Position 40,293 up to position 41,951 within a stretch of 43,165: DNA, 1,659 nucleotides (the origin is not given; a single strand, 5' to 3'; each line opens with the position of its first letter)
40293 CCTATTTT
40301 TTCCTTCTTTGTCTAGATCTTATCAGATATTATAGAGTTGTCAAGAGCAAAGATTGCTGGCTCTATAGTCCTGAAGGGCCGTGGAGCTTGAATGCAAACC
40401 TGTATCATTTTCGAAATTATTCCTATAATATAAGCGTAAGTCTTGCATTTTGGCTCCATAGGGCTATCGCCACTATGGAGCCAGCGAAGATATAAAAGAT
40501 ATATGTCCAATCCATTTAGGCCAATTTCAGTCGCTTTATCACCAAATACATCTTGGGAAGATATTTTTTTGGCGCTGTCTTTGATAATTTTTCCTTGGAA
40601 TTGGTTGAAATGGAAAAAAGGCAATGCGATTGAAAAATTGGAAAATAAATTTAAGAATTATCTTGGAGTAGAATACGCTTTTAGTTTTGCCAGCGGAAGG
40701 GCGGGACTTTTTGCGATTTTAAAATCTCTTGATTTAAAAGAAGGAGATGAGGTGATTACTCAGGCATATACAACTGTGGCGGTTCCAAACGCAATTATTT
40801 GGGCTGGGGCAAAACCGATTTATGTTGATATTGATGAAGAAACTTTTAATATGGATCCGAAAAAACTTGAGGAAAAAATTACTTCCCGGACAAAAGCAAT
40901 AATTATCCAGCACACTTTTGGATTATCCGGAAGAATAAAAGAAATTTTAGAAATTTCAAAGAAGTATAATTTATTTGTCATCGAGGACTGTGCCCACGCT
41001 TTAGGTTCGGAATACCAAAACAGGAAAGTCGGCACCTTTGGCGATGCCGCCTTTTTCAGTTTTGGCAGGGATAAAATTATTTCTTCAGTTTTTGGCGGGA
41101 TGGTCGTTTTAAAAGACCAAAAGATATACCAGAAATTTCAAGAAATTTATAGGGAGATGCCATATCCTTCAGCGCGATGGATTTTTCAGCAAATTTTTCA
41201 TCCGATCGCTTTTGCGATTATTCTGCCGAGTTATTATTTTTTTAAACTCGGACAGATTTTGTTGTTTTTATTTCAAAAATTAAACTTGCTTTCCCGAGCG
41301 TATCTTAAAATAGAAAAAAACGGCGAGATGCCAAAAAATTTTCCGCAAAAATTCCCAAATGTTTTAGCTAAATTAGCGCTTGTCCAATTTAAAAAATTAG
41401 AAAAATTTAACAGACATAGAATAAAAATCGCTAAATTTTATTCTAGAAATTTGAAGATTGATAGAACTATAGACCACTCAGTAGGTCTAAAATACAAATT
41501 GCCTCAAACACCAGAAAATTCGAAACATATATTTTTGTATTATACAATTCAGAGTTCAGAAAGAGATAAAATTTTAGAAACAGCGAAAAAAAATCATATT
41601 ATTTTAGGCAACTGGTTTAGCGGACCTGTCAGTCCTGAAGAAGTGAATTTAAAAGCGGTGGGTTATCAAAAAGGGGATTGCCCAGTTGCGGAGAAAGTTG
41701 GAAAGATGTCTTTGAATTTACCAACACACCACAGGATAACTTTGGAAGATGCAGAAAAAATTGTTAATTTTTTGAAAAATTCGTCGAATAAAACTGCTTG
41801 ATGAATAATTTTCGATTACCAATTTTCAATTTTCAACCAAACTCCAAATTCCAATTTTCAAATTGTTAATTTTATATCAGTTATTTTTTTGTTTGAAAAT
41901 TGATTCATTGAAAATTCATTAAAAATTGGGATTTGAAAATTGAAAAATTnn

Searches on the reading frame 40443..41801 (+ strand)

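Call 11: search_protein_families(library=pfam, proteins=[window:40443-41801:+], max_evalue=0.001)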
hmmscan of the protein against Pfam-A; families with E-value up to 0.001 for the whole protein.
window:40443-41801:+ (452 aa): 4 families
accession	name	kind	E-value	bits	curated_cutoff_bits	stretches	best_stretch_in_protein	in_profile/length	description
PF01041.23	DegT_DnrJ_EryC1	-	1.8e-76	258.1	19.8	2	56-234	19-197/360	DegT/DnrJ/EryC1/StrS aminotransferase family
PF00155.27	Aminotran_1_2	-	4e-07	30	19.7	1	74-188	55-191/361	Aminotransferase class I and II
PF00266.25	Aminotran_5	-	1.7e-05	24.4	21.5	1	59-193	41-186/371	Aminotransferase class-V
PF01212.27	Beta_elim_lyase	-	6.9e-05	22.7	27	1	62-185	33-171/288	Beta-eliminating lyase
